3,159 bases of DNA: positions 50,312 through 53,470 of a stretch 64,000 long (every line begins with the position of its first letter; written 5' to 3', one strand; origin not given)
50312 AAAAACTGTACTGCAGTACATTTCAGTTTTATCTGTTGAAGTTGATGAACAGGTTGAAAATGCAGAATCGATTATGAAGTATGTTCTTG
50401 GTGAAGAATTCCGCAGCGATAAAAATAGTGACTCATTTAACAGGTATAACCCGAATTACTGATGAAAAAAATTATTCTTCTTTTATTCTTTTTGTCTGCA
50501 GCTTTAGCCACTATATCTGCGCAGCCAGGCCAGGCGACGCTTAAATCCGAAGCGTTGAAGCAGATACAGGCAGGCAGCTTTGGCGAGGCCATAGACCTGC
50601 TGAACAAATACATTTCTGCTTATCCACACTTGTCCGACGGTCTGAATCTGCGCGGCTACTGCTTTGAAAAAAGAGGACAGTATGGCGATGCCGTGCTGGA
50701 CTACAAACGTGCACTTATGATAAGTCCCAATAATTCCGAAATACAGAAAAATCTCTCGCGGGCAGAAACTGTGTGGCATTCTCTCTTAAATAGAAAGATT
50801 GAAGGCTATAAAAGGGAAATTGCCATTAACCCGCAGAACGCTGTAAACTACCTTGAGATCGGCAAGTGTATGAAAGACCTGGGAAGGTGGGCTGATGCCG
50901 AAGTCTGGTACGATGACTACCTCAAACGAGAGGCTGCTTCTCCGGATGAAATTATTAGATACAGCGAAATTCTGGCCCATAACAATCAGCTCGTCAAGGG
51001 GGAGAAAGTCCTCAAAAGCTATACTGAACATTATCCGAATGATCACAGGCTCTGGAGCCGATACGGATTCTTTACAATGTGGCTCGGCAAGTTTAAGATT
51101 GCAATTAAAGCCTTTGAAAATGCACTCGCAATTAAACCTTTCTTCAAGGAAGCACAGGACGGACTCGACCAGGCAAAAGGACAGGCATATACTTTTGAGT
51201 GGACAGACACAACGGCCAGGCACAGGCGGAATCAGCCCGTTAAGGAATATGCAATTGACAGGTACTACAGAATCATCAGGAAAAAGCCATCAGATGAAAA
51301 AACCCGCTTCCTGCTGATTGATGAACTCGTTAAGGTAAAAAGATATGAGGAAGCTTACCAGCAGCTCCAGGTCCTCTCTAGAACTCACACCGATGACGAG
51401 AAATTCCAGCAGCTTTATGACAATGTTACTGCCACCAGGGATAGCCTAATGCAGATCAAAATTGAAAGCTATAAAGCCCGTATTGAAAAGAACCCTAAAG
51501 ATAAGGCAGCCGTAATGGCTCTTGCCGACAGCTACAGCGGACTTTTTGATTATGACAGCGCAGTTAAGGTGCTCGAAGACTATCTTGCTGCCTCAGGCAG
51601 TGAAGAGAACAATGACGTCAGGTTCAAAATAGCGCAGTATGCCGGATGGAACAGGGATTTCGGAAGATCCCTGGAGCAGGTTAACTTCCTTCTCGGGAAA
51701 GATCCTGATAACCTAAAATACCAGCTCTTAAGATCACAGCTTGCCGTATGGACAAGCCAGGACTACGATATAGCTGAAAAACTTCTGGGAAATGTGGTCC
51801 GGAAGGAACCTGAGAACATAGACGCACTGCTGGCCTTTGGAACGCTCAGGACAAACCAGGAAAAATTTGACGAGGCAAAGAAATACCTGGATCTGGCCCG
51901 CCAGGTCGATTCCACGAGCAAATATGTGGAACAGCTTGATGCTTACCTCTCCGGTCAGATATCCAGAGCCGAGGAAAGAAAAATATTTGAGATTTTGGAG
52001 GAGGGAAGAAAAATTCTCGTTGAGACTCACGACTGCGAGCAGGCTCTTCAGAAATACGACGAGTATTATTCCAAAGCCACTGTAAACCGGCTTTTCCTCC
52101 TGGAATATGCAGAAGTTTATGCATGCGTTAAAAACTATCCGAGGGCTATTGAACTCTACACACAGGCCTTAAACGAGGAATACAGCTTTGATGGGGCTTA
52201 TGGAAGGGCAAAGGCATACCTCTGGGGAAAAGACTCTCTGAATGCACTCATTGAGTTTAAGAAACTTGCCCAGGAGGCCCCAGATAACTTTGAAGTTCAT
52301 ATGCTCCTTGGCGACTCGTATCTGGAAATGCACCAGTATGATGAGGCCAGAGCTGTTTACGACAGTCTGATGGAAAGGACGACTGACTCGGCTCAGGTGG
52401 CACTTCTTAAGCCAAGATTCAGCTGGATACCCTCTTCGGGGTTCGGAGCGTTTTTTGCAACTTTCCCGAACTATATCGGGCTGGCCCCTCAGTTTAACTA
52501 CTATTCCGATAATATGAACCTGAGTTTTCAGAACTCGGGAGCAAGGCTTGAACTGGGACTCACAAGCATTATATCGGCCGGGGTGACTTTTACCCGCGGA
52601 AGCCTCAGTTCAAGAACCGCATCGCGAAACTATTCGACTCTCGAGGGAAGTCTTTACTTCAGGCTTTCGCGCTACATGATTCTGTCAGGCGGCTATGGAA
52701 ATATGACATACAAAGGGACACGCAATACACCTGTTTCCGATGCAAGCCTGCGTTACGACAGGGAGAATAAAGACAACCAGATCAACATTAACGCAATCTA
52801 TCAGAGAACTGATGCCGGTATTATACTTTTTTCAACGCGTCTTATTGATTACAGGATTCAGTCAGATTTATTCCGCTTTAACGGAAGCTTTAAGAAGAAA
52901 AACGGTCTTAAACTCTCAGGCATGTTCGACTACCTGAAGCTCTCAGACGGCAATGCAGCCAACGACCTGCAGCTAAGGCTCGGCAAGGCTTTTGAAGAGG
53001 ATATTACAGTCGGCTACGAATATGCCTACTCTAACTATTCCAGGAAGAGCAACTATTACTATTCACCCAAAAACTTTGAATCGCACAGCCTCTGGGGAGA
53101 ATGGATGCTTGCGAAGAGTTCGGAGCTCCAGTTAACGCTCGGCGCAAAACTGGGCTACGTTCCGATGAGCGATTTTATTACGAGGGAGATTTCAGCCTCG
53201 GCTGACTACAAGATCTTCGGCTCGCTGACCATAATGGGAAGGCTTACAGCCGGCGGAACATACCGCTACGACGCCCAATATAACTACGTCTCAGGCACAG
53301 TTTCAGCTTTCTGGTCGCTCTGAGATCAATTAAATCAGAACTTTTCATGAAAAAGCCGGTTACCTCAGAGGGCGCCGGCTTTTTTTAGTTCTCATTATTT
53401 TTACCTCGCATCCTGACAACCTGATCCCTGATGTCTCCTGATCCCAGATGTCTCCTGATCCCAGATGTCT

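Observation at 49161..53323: Translationally coupled pair: doubly degenerate RecA/KaiC-like + GGDEF-like cytosolic protein with a 953-aa TPR/beta-barrel outer-membrane protein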

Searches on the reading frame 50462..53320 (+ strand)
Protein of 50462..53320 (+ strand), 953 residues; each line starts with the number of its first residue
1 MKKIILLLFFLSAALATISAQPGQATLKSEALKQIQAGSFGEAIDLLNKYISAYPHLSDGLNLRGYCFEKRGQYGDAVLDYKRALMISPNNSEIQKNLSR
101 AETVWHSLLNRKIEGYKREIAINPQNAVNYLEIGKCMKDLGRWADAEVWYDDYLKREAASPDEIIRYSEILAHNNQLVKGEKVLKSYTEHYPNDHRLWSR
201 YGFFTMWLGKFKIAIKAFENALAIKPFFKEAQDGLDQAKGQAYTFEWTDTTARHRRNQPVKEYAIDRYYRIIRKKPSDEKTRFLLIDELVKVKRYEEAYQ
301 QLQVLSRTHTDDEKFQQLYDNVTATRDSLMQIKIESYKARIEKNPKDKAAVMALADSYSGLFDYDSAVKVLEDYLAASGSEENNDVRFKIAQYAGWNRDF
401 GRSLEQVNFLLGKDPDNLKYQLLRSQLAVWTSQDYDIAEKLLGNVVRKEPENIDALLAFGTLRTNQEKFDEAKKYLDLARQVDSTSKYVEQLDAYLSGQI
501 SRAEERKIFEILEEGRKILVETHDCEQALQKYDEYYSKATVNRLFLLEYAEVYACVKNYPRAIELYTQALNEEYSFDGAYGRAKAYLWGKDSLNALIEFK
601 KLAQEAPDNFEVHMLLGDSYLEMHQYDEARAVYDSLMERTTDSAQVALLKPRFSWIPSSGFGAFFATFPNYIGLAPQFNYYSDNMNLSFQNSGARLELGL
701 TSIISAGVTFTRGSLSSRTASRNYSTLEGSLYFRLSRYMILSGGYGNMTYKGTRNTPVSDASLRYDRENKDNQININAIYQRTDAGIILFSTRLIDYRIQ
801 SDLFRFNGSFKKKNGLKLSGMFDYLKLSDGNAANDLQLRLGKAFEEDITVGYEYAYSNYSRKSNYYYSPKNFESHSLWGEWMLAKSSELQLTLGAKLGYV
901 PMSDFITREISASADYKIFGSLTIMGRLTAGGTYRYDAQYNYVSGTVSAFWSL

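Call 3: search_protein_families(library=pfam, proteins=[window:50462-53320:+], max_evalue=1)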
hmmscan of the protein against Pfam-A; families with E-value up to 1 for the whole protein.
window:50462-53320:+ (953 aa): 24 families
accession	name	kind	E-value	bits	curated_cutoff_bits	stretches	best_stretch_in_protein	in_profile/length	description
PF14559.12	TPR_19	-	3.7e-37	126.9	25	7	598-650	13-65/68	Tetratricopeptide repeat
PF13428.12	TPR_14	-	1.8e-26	90.3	23.5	3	162-202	2-42/44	Tetratricopeptide repeat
PF07719.23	TPR_2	-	1.3e-20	72.2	27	4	59-91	2-34/34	Tetratricopeptide repeat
PF13432.12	TPR_16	-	1.1e-17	64.6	32.7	4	34-91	7-64/65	Tetratricopeptide repeat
PF13431.12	TPR_17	-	1.1e-15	57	24.4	3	599-631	2-34/34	Tetratricopeptide repeat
PF00515.34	TPR_1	-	1.9e-14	53.2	27.8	2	59-91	2-34/34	Tetratricopeptide repeat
PF23914.1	TPR_CcmH_CycH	-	2.2e-13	50.8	42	2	119-223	42-149/158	Cytochrome c-type biogenesis protein H TPR domain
PF13424.12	TPR_12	-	4.9e-13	49.5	30.1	1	613-640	6-33/77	Tetratricopeptide repeat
PF13181.12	TPR_8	-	1.1e-12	47.4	25.7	2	61-91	4-34/34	Tetratricopeptide repeat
PF12895.13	ANAPC3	-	3.8e-11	43.5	27.2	1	558-634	4-80/82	Anaphase-promoting complex, cyclosome, subunit 3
PF25063.1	ARM_TT21_C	-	1.4e-10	41.8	35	1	34-89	105-160/209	Tetratricopeptide repeat protein 21 C-terminal ARM domain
PF14561.12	TPR_20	-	8.7e-09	36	25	2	333-390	7-64/90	Tetratricopeptide repeat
PF13371.12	TPR_9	-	4e-07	30.4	35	1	170-232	4-63/73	Tetratricopeptide repeat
PF13414.12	TPR_11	-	5.9e-06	26.3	26.8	1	70-98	6-34/42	TPR repeat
PF13174.12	TPR_6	-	2.7e-05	25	26.3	1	614-639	4-29/33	Tetratricopeptide repeat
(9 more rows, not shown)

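Call 4: search_protein_families(library=ncbifam, proteins=[window:50462-53320:+], max_evalue=1)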
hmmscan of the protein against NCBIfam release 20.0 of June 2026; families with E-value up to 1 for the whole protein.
window:50462-53320:+ (953 aa): 19 families
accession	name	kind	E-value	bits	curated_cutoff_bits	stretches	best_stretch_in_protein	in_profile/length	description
TIGR02917.1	PEP_TPR_lipo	equivalog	1.4e-33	115.8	312.2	3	31-376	438-764/899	XrtA/PEP-CTERM system TPR-repeat protein PrsT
NF040959.1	MamA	equivalog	1.8e-23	83.1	200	4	331-486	19-172/204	magnetosome protein MamA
TIGR03939.1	PGA_TPR_OMP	equivalog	2.6e-16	59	366.65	5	414-491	391-467/800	poly-beta-1,6 N-acetyl-D-glucosamine export porin PgaA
NF033920.0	C39_PA2778_fam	equivalog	3.6e-11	43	150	3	593-645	173-225/255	PA2778 family cysteine peptidase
TIGR02521.1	type_IV_pilW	equivalog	7.2e-10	38.8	154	2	31-97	38-104/234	type IV pilus biogenesis/stability protein PilW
TIGR02552.1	LcrH_SycD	equivalog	1e-09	38.3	104.8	3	262-329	69-136/136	SycD/LcrH family type III secretion system chaperone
TIGR00540.1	TPR_hemY_coli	hypoth_equivalog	2.4e-08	33.2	142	2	278-386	260-361/385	heme biosynthesis-associated TPR protein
TIGR02795.1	tol_pal_ybgF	equivalog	5.5e-08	33.4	90.1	2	27-90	5-71/119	tol-pal system protein YbgF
NF052400.1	M48_BAM_BepA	equivalog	1.4e-06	27.4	570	1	426-572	314-455/483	beta-barrel assembly-enhancing protease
NF008520.0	PRK11447.1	equivalog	9.5e-06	23.7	858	3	28-97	273-342/1157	cellulose synthase complex outer membrane protein BcsC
NF053607.1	CHU_0125_OmpA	equivalog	7.5e-05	21.4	620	2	558-648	34-125/639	CHU_0125 family OmpA-like outer membrane integrity protein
NF052415.1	T3SS_chap_SctY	equivalog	0.00014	22.3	70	0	605-638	72-105/106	type III secretion apparatus assembly chaperone SctY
NF033762.1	social_mot_Tgl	equivalog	0.00082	18.8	225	1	31-100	38-108/252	social motility TPR repeat lipoprotein Tgl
NF011886.0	PRK15359.1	equivalog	0.011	15.5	146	0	63-177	29-138/144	type III secretion system chaperone protein SscB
NF007692.0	PRK10370.1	equivalog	0.024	14.2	306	0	183-225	69-111/206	heme lyase NrfEFG subunit NrfG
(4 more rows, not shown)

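Call 10: find_homologous_proteins(query=window:50462-53320:+)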
Query window:50462-53320:+ (953 aa): 922 proteins with E <= 0.001 among 8000 candidates; the best 120 are listed.
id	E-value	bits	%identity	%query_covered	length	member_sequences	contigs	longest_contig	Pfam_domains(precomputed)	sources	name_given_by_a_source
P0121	0.0e+0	2151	100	100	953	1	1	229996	PF25063.1,PF13431.13,PF23914.2,PF13414.13,PF13428.13,PF14559.13,PF13371.13,PF00515.35,PF12895.14,PF13424.13,PF21033.5,PF13432.13,PF13181.13,PF14561.13,PF07719.24,PF13174.13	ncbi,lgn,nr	ncbi:MAG TPA: tetratricopeptide repeat protein [Ignavibacteriales bacterium]|nr:tetratricopeptide re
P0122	0.0e+0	1780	81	100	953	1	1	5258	PF25063.1,PF13431.13,PF23914.2,PF13414.13,PF13176.13,PF13428.13,PF25064.2,PF14559.13,PF24575.2,PF25068.3,PF13371.13,PF00515.35,PF12895.14,PF13424.13,PF21033.5,PF13432.13,PF13181.13,PF14561.13,PF07719.24,PF13174.13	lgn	-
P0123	0.0e+0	1758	80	100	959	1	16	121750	PF25063.1,PF14853.13,PF13431.13,PF23914.2,PF13414.13,PF13176.13,PF13428.13,PF25064.2,PF14559.13,PF24575.2,PF13371.13,PF00515.35,PF12895.14,PF13424.13,PF21033.5,PF13432.13,PF13181.13,PF14561.13,PF07719.24,PF13174.13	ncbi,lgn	ncbi:MAG: tetratricopeptide repeat protein [Syntrophomonadaceae bacterium]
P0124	0.0e+0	1757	80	100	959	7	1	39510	PF25063.1,PF13431.13,PF23914.2,PF13414.13,PF13176.13,PF13428.13,PF25064.2,PF14559.13,PF13371.13,PF00515.35,PF12895.14,PF13424.13,PF21033.5,PF13432.13,PF13181.13,PF14561.13,PF07719.24,PF13174.13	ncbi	ncbi:MAG: tetratricopeptide repeat protein [Acidobacteriota bacterium]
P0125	0.0e+0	1708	79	97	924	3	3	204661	PF25063.1,PF14853.13,PF13431.13,PF23914.2,PF13414.13,PF13176.13,PF13428.13,PF14559.13,PF24575.2,PF13371.13,PF00515.35,PF12895.14,PF13424.13,PF21033.5,PF13432.13,PF13181.13,PF14561.13,PF07719.24,PF13174.13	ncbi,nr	ncbi:MAG: tetratricopeptide repeat protein [Ignavibacteria bacterium]|nr:tetratricopeptide repeat pr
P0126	0.0e+0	1649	73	100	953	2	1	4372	PF25063.1,PF13431.13,PF23914.2,PF25062.2,PF13414.13,PF13176.13,PF12569.15,PF13428.13,PF25064.2,PF14559.13,PF24575.2,PF13371.13,PF00515.35,PF12895.14,PF13424.13,PF21033.5,PF13432.13,PF13181.13,PF14561.13,PF07719.24,PF13174.13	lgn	-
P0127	0.0e+0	1441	64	100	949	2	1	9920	PF25063.1,PF14853.13,PF13431.13,PF23914.2,PF13414.13,PF13176.13,PF13428.13,PF25064.2,PF13374.13,PF14559.13,PF24575.2,PF13371.13,PF00515.35,PF12895.14,PF13424.13,PF21033.5,PF13432.13,PF13181.13,PF14561.13,PF07719.24,PF13174.13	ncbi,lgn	ncbi:MAG: tetratricopeptide repeat protein [Ignavibacteriales bacterium]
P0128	0.0e+0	1109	52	100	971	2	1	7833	PF25063.1,PF14853.13,PF13431.13,PF23914.2,PF25062.2,PF25058.2,PF13176.13,PF13428.13,PF14559.13,PF24575.2,PF13371.13,PF00515.35,PF12895.14,PF13424.13,PF21033.5,PF13432.13,PF13181.13,PF14561.13,PF07719.24,PF13174.13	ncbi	ncbi:MAG: tetratricopeptide repeat protein [Bacillota bacterium]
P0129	0.0e+0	1069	51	99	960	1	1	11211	PF13431.13,PF23914.2,PF25062.2,PF13428.13,PF14559.13,PF24575.2,PF13371.13,PF00515.35,PF12895.14,PF13424.13,PF21033.5,PF13432.13,PF13181.13,PF14561.13,PF07719.24,PF13174.13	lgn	-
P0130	0.0e+0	1069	50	100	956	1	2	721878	PF14559.13,PF13431.13,PF23914.2,PF13371.13,PF00515.35,PF12895.14,PF13424.13,PF13432.13,PF13428.13,PF07719.24,PF13174.13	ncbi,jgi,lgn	-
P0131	0.0e+0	1064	51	98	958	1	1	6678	PF14853.13,PF13431.13,PF23914.2,PF25062.2,PF13176.13,PF13428.13,PF14559.13,PF13371.13,PF00515.35,PF12895.14,PF13424.13,PF21033.5,PF13432.13,PF13181.13,PF14561.13,PF07719.24,PF13174.13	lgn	-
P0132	0.0e+0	1056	51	100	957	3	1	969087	PF25063.1,PF23914.2,PF13428.13,PF14559.13,PF13371.13,PF00515.35,PF12895.14,PF13424.13,PF21033.5,PF13432.13,PF14561.13,PF07719.24,PF13174.13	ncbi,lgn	-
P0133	0.0e+0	1055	51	100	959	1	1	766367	PF13431.13,PF23914.2,PF13428.13,PF25064.2,PF14559.13,PF24575.2,PF13371.13,PF00515.35,PF12895.14,PF13424.13,PF21033.5,PF13432.13,PF13181.13,PF14561.13,PF07719.24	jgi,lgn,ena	-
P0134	0.0e+0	1041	50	100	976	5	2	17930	PF14853.13,PF13431.13,PF23914.2,PF13414.13,PF13176.13,PF13428.13,PF25064.2,PF14559.13,PF24575.2,PF13371.13,PF00515.35,PF12895.14,PF13424.13,PF21033.5,PF13432.13,PF13181.13,PF14561.13,PF07719.24,PF13174.13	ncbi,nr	ncbi:MAG: tetratricopeptide repeat protein [Bacteroidota bacterium]|nr:tetratricopeptide repeat prot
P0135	0.0e+0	1024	49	100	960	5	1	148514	PF25063.1,PF13431.13,PF23914.2,PF13428.13,PF14559.13,PF13371.13,PF00515.35,PF12895.14,PF13432.13,PF13181.13,PF14561.13,PF07719.24,PF13174.13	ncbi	ncbi:MAG: tetratricopeptide repeat protein [Bacteroidota bacterium]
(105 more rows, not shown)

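Call 76: find_encoding_contigs(protein=P0121, flank=1000, max_places=2)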
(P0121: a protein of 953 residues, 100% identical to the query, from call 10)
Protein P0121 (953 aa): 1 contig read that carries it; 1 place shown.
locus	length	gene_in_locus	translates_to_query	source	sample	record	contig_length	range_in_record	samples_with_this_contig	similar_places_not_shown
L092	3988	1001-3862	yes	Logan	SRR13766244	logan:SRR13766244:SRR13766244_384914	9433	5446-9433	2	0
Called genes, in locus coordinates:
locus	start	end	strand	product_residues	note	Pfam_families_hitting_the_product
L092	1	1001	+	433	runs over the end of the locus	PF06745:ATPase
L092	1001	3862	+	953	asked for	PF07719:TPR_2 (faint), PF12895:ANAPC3 (faint), PF13371:TPR_9 (faint), PF13424:TPR_12 (faint), PF13428:TPR_14 (faint), PF13432:TPR_16 (faint), PF00515:TPR_1 (weak), PF14559:TPR_19, +8 more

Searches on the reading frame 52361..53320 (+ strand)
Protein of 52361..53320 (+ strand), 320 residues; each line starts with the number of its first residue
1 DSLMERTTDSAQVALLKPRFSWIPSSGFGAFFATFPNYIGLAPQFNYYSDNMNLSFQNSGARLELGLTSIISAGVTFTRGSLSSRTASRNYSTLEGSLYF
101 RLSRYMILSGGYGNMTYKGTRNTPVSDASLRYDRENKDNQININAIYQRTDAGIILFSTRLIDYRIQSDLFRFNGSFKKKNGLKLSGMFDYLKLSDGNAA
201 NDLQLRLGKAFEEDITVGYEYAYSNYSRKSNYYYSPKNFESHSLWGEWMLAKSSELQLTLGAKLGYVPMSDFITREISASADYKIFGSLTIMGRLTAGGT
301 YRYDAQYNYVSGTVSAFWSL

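Call 30: search_solved_structures(query=A3, max_evalue=10, show_alignments=3)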
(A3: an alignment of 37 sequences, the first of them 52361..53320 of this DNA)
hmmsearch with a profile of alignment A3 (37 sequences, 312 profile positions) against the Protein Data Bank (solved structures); distinct sequences matched with E-value up to 10: 3.
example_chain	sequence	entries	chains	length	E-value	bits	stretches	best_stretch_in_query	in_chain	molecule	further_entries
1yn3_A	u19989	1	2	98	0.2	13.9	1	84-156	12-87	truncated cell surface protein map-w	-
8d4u_C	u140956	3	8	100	0.21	13.9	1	84-156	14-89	Extracellular Adherence Protein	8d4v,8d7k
6igx_A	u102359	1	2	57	0.3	13.4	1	128-178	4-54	Condensin complex subunit 2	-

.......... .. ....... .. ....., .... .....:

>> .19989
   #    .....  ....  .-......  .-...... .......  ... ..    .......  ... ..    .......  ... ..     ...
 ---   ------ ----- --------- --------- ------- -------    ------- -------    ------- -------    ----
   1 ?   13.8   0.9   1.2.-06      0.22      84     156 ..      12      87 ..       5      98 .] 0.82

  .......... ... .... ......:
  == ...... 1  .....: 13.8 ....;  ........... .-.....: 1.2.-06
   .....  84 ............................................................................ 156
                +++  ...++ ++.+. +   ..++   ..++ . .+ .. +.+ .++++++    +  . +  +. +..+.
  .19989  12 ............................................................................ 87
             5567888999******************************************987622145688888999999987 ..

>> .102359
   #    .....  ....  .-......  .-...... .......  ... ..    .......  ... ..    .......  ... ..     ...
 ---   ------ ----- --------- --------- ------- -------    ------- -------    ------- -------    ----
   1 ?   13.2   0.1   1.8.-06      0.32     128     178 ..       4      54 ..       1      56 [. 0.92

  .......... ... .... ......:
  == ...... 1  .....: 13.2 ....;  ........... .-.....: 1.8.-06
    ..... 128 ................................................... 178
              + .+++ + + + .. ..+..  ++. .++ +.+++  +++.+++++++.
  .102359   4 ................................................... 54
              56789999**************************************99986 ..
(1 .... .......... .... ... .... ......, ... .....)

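Call 33: search_protein_families(library=pfam, alignment_id=A3, max_evalue=10)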
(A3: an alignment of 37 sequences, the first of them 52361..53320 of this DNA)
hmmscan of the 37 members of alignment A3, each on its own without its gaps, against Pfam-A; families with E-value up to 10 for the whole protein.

A. member 1, window:52361-53320:+ (320 aa): 1 family
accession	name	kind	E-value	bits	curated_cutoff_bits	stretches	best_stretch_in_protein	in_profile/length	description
PF06703.16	SPC25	-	0.063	13.5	24.3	1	51-151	18-120/159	Microsomal signal peptidase 25 kDa subunit (SPC25)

B. families by the number of members that match (of 37 scanned): 6 families
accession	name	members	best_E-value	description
PF05420.17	BCSC_C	4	0.0029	Cellulose synthase operon protein C C-terminus (BCSC_C)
PF17044.10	BPTA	1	0.025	Borrelial persistence in ticks protein A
PF06703.16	SPC25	1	0.063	Microsomal signal peptidase 25 kDa subunit (SPC25)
PF09938.14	DUF2170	1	0.12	Uncharacterized protein conserved in bacteria (DUF2170)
PF09068.17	EF-hand_2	1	0.19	EF hand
PF13505.12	OMP_b-brl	1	0.3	Outer membrane protein beta-barrel domain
